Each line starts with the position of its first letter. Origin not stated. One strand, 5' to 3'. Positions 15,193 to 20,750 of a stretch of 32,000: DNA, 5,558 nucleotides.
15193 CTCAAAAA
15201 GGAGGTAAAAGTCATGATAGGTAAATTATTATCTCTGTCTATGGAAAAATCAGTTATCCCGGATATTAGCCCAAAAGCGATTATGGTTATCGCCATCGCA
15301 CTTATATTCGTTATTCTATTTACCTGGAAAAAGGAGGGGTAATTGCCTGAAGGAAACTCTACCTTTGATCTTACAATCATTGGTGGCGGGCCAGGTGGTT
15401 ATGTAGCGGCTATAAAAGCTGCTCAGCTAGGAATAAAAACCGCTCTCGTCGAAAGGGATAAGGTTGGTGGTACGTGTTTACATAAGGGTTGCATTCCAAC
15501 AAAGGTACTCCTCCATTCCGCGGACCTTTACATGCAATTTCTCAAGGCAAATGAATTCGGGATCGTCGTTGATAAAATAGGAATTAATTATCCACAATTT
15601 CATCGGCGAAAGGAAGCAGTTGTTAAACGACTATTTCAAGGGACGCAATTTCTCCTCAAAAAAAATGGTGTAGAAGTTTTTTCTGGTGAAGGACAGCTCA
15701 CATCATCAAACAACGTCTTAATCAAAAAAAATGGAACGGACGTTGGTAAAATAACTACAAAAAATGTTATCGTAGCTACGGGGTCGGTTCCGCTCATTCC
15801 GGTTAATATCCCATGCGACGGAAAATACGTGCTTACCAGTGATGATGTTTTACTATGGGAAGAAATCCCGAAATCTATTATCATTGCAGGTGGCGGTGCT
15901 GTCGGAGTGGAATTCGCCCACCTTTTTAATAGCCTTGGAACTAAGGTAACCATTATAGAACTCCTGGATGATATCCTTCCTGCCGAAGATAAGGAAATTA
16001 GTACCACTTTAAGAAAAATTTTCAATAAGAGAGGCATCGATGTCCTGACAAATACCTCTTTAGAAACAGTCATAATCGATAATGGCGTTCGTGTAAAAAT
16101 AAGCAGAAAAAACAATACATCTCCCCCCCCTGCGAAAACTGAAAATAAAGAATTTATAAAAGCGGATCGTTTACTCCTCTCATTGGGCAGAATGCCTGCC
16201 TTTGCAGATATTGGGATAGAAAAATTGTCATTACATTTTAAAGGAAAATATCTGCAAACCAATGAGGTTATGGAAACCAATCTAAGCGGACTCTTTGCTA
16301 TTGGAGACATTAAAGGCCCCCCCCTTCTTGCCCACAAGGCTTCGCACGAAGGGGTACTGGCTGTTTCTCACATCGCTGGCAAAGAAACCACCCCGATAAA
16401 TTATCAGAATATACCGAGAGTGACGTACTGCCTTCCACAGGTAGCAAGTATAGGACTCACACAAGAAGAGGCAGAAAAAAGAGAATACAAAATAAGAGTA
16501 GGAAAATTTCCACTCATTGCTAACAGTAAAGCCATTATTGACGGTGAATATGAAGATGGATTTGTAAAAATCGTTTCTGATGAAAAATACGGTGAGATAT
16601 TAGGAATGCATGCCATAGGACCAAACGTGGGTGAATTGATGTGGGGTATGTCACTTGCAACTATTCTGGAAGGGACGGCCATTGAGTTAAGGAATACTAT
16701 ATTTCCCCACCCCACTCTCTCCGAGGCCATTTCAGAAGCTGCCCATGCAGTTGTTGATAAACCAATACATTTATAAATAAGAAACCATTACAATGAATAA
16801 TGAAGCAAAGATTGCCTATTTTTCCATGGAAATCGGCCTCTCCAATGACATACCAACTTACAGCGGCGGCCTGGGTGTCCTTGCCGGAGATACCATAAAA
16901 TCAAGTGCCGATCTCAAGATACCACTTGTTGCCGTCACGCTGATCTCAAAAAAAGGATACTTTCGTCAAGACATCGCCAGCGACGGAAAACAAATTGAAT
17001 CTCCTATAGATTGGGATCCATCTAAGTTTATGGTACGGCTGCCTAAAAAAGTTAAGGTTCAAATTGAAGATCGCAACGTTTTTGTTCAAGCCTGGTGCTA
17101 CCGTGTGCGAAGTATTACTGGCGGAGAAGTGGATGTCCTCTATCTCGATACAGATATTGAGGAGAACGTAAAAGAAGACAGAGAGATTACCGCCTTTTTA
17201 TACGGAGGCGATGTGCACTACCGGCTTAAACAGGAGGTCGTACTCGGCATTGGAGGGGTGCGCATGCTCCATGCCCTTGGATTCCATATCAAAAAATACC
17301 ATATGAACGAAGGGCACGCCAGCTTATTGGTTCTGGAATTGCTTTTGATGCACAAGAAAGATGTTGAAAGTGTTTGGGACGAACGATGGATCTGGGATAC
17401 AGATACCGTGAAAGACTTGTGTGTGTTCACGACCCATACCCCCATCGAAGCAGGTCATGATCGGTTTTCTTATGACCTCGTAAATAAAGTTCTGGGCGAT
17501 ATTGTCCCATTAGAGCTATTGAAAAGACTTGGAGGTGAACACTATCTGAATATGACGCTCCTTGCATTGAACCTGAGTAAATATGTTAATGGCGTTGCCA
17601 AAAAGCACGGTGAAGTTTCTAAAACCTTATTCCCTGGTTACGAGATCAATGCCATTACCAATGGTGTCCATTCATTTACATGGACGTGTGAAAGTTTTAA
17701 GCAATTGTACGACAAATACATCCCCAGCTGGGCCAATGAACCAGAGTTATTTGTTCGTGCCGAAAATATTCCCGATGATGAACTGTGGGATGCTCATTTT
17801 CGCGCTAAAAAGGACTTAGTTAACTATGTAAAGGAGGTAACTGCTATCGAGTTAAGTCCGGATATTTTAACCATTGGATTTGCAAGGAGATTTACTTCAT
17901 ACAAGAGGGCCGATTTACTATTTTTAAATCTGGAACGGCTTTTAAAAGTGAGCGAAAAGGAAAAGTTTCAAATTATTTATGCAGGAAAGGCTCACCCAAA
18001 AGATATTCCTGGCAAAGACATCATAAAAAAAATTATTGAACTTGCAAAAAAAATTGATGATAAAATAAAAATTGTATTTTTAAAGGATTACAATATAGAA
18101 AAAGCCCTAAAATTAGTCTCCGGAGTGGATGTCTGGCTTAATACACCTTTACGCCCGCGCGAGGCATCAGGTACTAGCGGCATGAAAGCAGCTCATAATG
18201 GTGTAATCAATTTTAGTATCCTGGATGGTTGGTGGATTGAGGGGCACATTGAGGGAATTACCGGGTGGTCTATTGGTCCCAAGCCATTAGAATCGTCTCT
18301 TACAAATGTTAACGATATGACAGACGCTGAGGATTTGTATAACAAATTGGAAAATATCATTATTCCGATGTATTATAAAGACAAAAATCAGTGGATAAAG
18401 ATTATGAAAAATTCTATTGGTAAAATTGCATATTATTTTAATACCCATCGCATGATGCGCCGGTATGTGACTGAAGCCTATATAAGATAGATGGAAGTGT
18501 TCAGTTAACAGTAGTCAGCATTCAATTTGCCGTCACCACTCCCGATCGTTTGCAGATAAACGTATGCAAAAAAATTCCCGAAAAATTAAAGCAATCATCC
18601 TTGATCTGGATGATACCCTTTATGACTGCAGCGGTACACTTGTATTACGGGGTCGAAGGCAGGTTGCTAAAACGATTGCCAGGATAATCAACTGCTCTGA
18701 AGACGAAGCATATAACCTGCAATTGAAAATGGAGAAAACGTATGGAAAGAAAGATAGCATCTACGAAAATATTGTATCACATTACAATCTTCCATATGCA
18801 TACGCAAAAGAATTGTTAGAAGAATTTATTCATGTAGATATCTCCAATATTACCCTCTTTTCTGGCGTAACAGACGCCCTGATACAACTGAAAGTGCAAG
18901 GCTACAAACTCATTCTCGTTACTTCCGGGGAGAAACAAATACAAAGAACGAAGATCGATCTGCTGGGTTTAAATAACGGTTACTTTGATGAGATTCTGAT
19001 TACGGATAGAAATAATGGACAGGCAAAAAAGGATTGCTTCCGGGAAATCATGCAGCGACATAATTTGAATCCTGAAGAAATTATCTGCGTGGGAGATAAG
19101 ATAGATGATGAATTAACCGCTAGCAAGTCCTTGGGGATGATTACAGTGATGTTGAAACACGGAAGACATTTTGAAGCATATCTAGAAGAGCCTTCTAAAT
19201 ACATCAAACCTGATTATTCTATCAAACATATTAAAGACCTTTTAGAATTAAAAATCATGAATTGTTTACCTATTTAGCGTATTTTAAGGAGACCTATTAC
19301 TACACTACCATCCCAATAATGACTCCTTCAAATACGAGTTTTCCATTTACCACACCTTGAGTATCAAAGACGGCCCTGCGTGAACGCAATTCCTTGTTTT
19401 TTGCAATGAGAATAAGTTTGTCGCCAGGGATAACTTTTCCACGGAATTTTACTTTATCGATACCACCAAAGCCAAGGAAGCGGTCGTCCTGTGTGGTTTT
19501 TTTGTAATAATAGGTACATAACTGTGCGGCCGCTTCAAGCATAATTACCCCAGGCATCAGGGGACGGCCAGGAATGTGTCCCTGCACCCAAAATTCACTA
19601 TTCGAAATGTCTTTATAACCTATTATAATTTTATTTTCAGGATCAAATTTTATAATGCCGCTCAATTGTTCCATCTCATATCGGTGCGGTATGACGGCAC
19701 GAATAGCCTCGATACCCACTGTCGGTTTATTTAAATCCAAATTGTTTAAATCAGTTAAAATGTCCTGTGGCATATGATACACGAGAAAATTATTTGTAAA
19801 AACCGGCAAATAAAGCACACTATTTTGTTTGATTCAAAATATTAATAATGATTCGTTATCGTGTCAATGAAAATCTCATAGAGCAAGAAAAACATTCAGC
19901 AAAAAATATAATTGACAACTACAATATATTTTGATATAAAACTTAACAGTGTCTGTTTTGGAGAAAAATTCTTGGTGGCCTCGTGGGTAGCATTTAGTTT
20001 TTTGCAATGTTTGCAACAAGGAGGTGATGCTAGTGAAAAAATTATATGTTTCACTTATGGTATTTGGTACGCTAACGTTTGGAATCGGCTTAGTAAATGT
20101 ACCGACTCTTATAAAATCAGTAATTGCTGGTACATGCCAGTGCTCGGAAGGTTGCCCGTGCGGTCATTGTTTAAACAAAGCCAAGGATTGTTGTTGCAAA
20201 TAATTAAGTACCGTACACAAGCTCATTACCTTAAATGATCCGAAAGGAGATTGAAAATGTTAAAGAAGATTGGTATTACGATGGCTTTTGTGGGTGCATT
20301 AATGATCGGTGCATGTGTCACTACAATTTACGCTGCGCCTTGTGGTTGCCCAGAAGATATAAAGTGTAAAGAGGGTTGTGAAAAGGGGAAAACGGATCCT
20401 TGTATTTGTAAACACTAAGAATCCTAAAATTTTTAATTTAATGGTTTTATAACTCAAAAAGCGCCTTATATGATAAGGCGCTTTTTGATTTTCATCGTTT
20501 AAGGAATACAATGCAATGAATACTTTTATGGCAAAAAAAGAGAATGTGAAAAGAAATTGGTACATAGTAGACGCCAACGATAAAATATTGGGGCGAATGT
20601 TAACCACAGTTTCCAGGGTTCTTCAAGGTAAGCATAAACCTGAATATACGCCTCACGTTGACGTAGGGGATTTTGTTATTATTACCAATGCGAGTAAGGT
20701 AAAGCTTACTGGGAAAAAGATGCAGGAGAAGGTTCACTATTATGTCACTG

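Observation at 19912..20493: Two tandem unannotated micro-genes encoding exported, metallothionein-like cysteine-dense peptides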

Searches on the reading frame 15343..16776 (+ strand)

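Call 6: search_protein_families(library=pfam, proteins=[window:15343-16776:+], max_evalue=0.1)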
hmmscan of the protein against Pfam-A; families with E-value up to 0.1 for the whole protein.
window:15343-16776:+ (477 aa): 16 families
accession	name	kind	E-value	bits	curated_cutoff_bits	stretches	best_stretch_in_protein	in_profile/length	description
PF07992.20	Pyr_redox_2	-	2e-61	208.4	26.1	1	8-337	1-291/291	Pyridine nucleotide-disulphide oxidoreductase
PF02852.28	Pyr_redox_dim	-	1.3e-32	112.7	25.3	1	357-467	1-110/110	Pyridine nucleotide-disulphide oxidoreductase, dimerisation domain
PF00070.33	Pyr_redox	-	4.8e-21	75.5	22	1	179-252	2-78/82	Pyridine nucleotide-disulphide oxidoreductase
PF13738.12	Pyr_redox_3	-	3.3e-16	59.9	30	1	12-321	2-305/305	Pyridine nucleotide-disulphide oxidoreductase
PF01134.28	GIDA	-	1.4e-10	41.2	22.1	1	9-148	1-150/391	Glucose inhibited division protein A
PF12831.13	FAD_oxidored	-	7.3e-09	35.9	27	1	9-45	1-38/416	FAD dependent oxidoreductase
PF01494.25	FAD_binding_3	-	1.1e-06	28.6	22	1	10-40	4-34/349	FAD binding domain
PF00890.30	FAD_binding_2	-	4.3e-06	26.6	20.4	1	9-44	1-36/414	FAD binding domain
PF13450.12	NAD_binding_8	-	5e-06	27.1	21.9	1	12-46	1-36/68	NAD(P)-binding Rossmann-like domain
PF03486.20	HI0933_like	-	2.2e-05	24.5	50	1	9-41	2-34/244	HI0933-like protein Rossmann domain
PF01262.27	AlaDh_PNT_C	-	0.0002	21.3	23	0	177-211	29-63/214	Alanine dehydrogenase/PNT, C-terminal domain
PF01266.30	DAO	-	0.00037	20.6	27.9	1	9-44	1-38/353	FAD dependent oxidoreductase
PF01946.23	Thi4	-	0.00078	19.2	26.2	0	8-57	18-69/235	Thi4 family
PF13434.12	Lys_Orn_oxgnase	-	0.0014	18.3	21.3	1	125-197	134-210/339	L-lysine 6-monooxygenase/L-ornithine 5-monooxygenase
PF02737.24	3HCDH_N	-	0.0023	18.3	22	1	179-233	2-56/180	3-hydroxyacyl-CoA dehydrogenase, NAD binding domain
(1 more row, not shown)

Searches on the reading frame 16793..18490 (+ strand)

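Call 6: search_protein_families(library=pfam, proteins=[window:16793-18490:+], max_evalue=0.1)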
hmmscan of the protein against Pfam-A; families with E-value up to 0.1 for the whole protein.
window:16793-18490:+ (565 aa): 1 family
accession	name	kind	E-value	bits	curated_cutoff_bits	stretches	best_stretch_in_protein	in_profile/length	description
PF00343.26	Phosphorylase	-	9.3e-38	130.4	27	3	249-483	321-583/713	Carbohydrate phosphorylase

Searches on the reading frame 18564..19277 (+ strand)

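Call 6: search_protein_families(library=pfam, proteins=[window:18564-19277:+], max_evalue=0.1)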
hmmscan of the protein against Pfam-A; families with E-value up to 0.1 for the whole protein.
window:18564-19277:+ (237 aa): 6 families
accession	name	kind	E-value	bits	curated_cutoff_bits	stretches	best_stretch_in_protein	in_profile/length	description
PF13419.12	HAD_2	-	2.1e-19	70.8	23.8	1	11-195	1-176/178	Haloacid dehalogenase-like hydrolase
PF00702.32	Hydrolase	-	6.7e-19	69.5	26.4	1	8-186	1-187/191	haloacid dehalogenase-like hydrolase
PF12710.13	HAD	-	2.1e-08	35.2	27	1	11-182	1-184/189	haloacid dehalogenase-like hydrolase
PF13242.12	Hydrolase_like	-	3.3e-08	33.8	22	1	155-226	6-75/75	HAD-hyrolase-like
PF09419.16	PGP_phosphatase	-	0.00025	21.1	20.4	0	155-200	116-166/168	Mitochondrial PGP phosphatase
PF03031.24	NIF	-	0.0072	16.5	21.8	0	111-164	51-103/160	NLI interacting factor-like phosphatase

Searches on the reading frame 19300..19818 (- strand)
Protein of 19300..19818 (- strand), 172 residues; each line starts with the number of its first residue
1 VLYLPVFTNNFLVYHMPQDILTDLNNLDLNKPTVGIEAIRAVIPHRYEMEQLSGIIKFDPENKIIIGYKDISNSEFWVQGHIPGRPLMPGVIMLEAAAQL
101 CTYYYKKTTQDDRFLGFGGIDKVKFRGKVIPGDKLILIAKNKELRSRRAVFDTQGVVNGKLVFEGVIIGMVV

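Call 6: search_protein_families(library=pfam, proteins=[window:19300-19818:-], max_evalue=0.1)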
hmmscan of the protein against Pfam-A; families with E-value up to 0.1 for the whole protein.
window:19300-19818:- (172 aa): 3 families
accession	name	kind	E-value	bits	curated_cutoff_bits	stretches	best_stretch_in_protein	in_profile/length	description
PF07977.19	FabA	-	4e-26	91.7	23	1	43-164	1-136/138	FabA-like domain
PF22818.2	ApeI-like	-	5.3e-06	27.1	28.5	1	62-145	14-90/119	ApeI dehydratase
PF21089.3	PKS_DH_N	-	0.063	13.7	27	0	70-107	21-60/103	Polyketide synthase dehydratase domain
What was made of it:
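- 19300..19818 (-): Divergent FabZ/FabA-like dehydratase gene; the conserved upstream neighbour. Call 6.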

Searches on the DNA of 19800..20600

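Call 37: search_rna_families(source=window, start=19800, end=20600, threshold=evalue, max_evalue=10)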
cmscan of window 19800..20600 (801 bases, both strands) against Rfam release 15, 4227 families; matches with E-value up to 10: 29.
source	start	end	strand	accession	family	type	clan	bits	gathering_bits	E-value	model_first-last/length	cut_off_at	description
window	20357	20487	+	RF04180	BTnc231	Gene; sRNA;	-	23.1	80.4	0.024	1-154/154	no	Bacteroides sRNA BTnc231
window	20389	20502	-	RF02434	SpF39_sRNA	Gene; sRNA;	-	22.9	60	2.8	1-109/109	no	Streptococcus sRNA SpF39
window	20413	20499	-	RF02319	TtnuHACA12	Gene; snRNA; snoRNA; HACA-box;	-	22.6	80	1.1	1-131/131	no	Tetrahymena snoRNA TtnuHACA12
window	20353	20490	+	RF01470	rli38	Gene; sRNA;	-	22.2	49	1.5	1-150/150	no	Listeria sRNA rli38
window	20431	20492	+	RF02425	SpF01_sRNA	Gene; sRNA;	-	21.6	55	2.7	1-80/80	no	Streptococcus sRNA SpF01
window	20417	20491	-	RF02730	JA02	Gene; sRNA;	-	21.2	49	2.8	1-116/116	no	Aggregatibacter sRNA JA02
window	20452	20566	-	RF01859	Phe_leader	Cis-reg; leader;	-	21.1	55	0.67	1-125/125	no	Phenylalanine leader peptide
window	20048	20081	-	RF01374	CRISPR-DR61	Gene; CRISPR;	-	20.5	38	1.2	1-37/37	no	CRISPR RNA direct repeat element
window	20448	20494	-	RF03940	MIR9563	Gene; miRNA;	-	19.9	90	0.59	1-127/127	no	MIR9563 microRNA precursor family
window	19840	19907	+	RF01605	plasmodium_snoR30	Gene; snRNA; snoRNA; CD-box;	-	19.8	43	3.7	1-74/74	no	small nucleolar RNA snoR30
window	20452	20490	-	RF04134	MIR7504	Gene; miRNA;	-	19.6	83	1.4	1-124/124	no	MIR7504 microRNA precursor family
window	19814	19905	-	RF01569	DdR2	Gene; snRNA; snoRNA; CD-box;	-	19.5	80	3.6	1-83/83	no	Dictyostelium snoRNA DdR2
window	20452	20490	+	RF04134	MIR7504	Gene; miRNA;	-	19.4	83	1.6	1-124/124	no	MIR7504 microRNA precursor family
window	20452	20490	-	RF00997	mir-942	Gene; miRNA;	-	19.1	100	0.86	1-86/86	no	mir-942 microRNA precursor family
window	20423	20484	+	RF02844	RefA9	Gene; antisense;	-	18.6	49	4.3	1-64/64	no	Enterococcus sRNA A9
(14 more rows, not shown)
